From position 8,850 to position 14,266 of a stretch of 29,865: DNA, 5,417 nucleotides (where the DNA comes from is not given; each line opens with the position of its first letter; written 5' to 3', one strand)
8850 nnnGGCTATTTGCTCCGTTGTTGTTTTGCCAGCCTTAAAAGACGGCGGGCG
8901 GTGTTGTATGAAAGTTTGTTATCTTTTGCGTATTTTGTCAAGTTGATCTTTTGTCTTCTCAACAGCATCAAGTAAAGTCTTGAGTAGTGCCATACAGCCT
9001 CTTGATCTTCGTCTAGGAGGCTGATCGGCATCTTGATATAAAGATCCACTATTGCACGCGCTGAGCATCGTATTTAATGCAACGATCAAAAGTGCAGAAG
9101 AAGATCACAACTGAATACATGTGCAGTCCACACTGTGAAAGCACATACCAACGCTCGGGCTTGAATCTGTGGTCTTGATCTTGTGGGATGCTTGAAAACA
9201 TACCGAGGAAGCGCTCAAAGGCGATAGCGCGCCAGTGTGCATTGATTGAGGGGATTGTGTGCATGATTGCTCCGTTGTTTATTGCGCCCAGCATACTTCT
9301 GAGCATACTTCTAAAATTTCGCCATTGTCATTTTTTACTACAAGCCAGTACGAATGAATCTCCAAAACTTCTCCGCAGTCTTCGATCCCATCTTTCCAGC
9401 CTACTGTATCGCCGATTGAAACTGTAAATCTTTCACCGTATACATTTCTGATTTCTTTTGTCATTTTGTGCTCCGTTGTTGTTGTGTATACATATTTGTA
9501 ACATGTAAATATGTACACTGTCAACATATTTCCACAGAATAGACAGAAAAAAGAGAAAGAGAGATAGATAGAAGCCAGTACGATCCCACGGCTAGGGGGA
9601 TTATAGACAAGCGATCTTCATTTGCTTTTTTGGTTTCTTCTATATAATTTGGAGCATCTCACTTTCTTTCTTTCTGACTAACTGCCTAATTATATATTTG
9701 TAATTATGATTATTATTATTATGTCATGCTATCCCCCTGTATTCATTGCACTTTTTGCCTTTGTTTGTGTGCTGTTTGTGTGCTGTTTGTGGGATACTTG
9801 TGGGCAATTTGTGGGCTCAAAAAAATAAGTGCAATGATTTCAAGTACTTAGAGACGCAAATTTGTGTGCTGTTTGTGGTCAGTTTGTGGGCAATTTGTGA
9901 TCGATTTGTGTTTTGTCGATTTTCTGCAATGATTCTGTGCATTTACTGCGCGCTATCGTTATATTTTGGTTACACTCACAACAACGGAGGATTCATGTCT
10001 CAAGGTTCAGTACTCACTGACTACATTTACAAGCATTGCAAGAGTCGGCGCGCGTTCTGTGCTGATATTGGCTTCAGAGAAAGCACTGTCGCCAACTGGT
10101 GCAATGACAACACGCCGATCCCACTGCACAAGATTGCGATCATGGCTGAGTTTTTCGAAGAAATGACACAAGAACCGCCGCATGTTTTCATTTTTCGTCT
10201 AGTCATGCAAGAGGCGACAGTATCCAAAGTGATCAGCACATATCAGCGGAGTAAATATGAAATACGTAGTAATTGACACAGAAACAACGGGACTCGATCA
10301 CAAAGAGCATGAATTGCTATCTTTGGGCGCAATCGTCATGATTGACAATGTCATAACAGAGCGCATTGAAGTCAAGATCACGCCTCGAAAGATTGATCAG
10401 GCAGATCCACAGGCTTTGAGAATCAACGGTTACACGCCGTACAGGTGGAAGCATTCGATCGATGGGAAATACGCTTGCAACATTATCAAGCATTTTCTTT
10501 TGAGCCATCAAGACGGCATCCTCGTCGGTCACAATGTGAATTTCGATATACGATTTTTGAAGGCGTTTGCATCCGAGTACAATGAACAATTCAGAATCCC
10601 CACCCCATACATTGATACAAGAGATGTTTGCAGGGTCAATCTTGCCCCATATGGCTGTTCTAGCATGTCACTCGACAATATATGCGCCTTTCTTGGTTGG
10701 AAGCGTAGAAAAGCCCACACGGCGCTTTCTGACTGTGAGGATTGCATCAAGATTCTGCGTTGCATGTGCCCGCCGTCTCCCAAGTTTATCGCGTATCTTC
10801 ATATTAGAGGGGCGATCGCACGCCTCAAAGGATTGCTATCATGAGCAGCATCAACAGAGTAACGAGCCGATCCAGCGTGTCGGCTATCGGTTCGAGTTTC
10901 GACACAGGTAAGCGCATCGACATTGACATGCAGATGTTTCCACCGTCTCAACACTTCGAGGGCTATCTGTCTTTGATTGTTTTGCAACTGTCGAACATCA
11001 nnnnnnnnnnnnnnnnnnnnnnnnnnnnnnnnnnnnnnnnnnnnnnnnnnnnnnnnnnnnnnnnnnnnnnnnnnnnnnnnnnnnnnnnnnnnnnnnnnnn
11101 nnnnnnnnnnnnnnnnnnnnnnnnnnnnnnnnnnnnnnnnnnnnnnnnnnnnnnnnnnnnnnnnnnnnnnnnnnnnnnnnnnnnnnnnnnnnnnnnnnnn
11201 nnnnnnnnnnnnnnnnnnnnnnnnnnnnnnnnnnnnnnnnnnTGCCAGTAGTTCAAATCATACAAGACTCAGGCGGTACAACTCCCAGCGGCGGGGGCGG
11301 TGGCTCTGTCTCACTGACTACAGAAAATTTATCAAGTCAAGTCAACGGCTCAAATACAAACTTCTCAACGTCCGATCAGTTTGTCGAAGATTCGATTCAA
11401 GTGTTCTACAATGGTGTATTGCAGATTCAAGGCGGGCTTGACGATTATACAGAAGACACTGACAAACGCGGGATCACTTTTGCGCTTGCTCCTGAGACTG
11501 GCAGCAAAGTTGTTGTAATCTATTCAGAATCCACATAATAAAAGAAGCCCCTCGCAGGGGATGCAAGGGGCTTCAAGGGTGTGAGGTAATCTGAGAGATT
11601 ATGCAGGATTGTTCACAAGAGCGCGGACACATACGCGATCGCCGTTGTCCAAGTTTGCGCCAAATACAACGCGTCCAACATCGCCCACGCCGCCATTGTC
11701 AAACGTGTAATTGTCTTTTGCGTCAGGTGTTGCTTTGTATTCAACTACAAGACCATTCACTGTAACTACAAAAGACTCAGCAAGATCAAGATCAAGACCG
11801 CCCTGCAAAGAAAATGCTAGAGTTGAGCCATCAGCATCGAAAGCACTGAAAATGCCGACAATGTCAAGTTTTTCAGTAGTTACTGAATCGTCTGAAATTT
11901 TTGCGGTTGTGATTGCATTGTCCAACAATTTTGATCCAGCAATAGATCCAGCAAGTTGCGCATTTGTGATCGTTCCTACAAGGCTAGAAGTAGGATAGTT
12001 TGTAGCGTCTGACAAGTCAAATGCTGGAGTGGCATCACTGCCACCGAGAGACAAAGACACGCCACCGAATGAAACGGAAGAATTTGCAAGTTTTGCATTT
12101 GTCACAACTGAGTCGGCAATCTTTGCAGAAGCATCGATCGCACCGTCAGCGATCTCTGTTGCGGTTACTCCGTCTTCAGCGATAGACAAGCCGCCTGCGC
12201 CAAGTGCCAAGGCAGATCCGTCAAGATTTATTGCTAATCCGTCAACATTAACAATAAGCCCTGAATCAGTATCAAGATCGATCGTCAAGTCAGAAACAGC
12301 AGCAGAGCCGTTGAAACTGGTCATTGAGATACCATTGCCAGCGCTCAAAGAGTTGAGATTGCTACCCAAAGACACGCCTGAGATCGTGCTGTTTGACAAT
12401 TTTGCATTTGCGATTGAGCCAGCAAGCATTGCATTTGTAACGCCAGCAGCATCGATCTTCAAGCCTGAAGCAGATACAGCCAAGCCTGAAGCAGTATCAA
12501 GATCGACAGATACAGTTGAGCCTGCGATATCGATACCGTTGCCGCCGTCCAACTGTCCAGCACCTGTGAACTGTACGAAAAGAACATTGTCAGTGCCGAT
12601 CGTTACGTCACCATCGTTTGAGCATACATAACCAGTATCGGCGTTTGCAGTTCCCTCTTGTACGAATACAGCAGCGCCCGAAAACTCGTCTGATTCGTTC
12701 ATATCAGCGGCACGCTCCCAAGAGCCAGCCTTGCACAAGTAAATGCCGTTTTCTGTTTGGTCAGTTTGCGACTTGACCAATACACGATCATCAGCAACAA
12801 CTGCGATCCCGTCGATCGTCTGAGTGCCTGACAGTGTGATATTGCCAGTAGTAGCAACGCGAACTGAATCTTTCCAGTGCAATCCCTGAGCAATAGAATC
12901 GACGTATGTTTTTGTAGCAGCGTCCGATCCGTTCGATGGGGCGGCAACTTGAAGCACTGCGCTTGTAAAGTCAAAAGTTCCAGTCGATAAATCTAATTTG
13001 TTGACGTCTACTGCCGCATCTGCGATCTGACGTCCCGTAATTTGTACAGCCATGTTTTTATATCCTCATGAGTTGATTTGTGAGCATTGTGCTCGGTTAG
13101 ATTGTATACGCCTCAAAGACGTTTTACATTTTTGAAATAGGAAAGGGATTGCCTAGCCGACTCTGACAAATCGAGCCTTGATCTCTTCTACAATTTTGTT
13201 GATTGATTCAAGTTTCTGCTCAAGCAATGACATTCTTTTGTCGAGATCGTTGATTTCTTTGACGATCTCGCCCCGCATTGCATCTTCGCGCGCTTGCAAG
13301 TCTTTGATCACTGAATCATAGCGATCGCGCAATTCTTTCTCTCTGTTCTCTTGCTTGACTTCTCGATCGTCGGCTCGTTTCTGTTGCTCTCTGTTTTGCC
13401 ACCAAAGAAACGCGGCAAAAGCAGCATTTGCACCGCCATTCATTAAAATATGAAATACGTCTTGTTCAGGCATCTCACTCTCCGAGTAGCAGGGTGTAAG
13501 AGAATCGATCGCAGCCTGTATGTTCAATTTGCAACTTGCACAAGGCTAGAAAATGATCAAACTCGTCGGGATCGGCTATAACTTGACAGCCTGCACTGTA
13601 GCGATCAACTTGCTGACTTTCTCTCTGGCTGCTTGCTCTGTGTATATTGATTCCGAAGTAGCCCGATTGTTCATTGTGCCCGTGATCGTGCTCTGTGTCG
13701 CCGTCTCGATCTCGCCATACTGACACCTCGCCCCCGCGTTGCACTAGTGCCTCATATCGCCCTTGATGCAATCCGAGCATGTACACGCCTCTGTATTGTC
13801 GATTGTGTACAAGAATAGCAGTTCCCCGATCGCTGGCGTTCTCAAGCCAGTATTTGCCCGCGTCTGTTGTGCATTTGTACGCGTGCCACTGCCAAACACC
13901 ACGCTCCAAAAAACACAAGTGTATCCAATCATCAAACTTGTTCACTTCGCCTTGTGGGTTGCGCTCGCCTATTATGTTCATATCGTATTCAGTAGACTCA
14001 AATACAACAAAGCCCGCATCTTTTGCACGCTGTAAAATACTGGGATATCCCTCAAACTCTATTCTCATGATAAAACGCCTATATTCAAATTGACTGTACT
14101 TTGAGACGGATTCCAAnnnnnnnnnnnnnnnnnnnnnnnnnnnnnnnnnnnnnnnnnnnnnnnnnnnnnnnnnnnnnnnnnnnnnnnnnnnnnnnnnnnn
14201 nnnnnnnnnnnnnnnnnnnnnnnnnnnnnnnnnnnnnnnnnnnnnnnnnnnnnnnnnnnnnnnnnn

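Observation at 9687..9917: Two arrays of five TTTGTG iterons with exact 11-bp phasing next to an AT-rich tract, at the divergent junction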

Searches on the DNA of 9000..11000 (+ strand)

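Call 5: search_dna_similar(query=window:9000-11000:+, collection=phages, mode=near)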
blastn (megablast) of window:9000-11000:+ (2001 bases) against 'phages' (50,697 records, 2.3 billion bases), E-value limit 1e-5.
No match.

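Call 46: search_rna_families(source=window, start=9300, end=10100, threshold=evalue, max_evalue=1)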
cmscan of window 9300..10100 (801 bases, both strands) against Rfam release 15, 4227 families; matches with E-value up to 1: 0.
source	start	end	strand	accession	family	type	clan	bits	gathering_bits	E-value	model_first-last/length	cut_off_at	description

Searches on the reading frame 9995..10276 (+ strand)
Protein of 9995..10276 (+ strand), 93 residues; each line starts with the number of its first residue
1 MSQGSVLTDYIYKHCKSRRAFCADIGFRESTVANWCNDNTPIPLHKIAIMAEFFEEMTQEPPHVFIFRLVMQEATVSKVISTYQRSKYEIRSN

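Call 8: search_protein_families(library=pfam, proteins=[window:9995-10276:+], max_evalue=0.01)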
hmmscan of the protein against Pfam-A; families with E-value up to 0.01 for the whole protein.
window:9995-10276:+ (93 aa): 0 families

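Call 9: search_protein_families(library=phrogs, proteins=[window:9995-10276:+], max_evalue=0.01)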
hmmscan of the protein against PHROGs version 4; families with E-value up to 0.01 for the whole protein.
window:9995-10276:+ (93 aa): 2 families
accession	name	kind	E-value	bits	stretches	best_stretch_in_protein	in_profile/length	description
phrog_2967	-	transcription regulation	0.0033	18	1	13-55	21-63/225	transcriptional regulator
phrog_25249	-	unknown function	0.0078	16.6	1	16-58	15-57/265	-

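Call 18: search_solved_structures(query=window:9995-10276:+, max_evalue=1)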
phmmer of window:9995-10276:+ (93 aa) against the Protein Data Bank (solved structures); distinct sequences matched with E-value up to 1: 0.

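Call 96: search_protein_families(library=ncbifam, proteins=[window:9995-10276:+], max_evalue=0.1)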
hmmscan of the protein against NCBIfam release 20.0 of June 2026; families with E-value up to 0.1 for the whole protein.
window:9995-10276:+ (93 aa): 0 families

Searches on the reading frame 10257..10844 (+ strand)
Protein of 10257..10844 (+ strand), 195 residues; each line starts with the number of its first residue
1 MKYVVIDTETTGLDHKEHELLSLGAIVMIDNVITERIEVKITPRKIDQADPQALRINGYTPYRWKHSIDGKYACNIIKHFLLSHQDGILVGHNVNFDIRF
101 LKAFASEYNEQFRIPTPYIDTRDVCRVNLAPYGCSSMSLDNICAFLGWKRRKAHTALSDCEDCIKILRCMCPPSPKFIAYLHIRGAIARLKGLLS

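Call 8: search_protein_families(library=pfam, proteins=[window:10257-10844:+], max_evalue=0.01)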
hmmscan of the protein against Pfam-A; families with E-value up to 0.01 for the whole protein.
window:10257-10844:+ (195 aa): 4 families
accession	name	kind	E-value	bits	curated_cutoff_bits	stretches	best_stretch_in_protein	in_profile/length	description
PF00929.31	RNase_T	-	3.7e-22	80.1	24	1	4-167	1-164/164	Exonuclease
PF13482.12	RNase_H_2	-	2e-06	28.3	22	1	6-153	3-120/165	RNase_H superfamily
PF21762.3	DEDDh_C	-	2.7e-05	24.9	27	1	85-157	106-175/188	DNA polymerase III subunit epsilon-like, C-terminal domain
PF16473.11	Rv2179c-like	-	0.0002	21.6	27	1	3-168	2-174/177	3'-5' exoribonuclease Rv2179c-like domain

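Call 9: search_protein_families(library=phrogs, proteins=[window:10257-10844:+], max_evalue=0.01)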
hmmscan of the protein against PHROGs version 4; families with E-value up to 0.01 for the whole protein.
window:10257-10844:+ (195 aa): 5 families
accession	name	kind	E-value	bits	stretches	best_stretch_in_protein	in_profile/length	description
phrog_192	-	DNA, RNA and nucleotide metabolism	2.1e-32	113.9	1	1-170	106-270/397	DNA polymerase exonuclease subunit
phrog_14632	-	DNA, RNA and nucleotide metabolism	8.4e-11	42.2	1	2-166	83-238/380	DNA polymerase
phrog_17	-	DNA, RNA and nucleotide metabolism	4.8e-07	29.1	1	1-128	670-767/1445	DNA polymerase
phrog_403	-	DNA, RNA and nucleotide metabolism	2.7e-06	27.5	1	79-159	135-211/321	DNA polymerase exonuclease subunit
phrog_19080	-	unknown function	0.0027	17.4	0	3-184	7-208/477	-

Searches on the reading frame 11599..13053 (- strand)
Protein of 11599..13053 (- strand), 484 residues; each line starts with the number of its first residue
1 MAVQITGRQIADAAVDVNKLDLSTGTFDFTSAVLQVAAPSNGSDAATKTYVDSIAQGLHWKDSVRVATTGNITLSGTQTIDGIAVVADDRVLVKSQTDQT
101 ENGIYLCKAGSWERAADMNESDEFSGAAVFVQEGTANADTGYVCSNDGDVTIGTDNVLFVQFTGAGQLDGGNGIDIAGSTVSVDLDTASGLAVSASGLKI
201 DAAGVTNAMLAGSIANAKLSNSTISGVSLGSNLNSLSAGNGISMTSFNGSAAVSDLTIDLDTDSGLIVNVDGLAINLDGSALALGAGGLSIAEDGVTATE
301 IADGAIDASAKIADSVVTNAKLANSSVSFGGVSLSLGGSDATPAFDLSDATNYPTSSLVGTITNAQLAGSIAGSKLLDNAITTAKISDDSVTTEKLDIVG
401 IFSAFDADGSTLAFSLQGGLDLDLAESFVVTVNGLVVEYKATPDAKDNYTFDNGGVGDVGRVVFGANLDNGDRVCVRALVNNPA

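Call 10: search_protein_families(library=phrogs, proteins=[window:11599-13053:-], max_evalue=0.001)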
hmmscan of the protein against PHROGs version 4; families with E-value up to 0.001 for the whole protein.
window:11599-13053:- (484 aa): 13 families
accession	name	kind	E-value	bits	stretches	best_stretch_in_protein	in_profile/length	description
phrog_2647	-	head and packaging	6.5e-39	134.9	1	23-235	75-288/336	head decoration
phrog_27782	-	unknown function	3.6e-37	129.3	1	31-198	135-306/644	-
phrog_30390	-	unknown function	1.4e-28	100.8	2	76-244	545-728/766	-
phrog_11518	-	tail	1.5e-27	97.2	1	46-182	147-271/812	tail fiber protein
phrog_16867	-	unknown function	1.8e-25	90.6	1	58-168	72-183/631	-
phrog_24595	-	head and packaging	9.7e-25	88.6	1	20-165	30-151/325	virion structural protein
phrog_17264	-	unknown function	7.3e-24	85.2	1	64-173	1-110/147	-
phrog_2824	-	head and packaging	4e-19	69.1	1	49-209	920-1085/1151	virion structural protein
phrog_14570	-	unknown function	1.4e-18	67.9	1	45-222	149-325/540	-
phrog_14824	-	unknown function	2.4e-07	30.3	1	53-129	11-92/719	-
phrog_28766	-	tail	3.5e-07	29.9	2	279-401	114-222/472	tail fiber protein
phrog_16122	-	head and packaging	3.3e-05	24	1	225-308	296-380/526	virion structural protein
phrog_892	-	tail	5.4e-05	22.9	1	360-411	368-419/782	tail fiber protein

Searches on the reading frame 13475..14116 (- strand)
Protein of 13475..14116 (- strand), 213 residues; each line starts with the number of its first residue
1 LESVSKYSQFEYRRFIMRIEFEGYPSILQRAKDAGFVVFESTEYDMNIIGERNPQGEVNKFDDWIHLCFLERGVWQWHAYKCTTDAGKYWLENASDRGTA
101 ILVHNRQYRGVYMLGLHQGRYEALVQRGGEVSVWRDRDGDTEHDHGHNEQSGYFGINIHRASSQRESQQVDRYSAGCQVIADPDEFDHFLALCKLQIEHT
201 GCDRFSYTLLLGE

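Call 10: search_protein_families(library=phrogs, proteins=[window:13475-14116:-], max_evalue=0.001)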
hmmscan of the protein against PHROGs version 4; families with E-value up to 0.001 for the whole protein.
window:13475-14116:- (213 aa): 2 families
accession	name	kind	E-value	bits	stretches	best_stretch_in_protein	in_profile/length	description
phrog_3000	-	unknown function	6.5e-30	105.3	1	52-210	44-199/209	-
phrog_33083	-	lysis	3.9e-10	40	1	60-193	296-432/456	endolysin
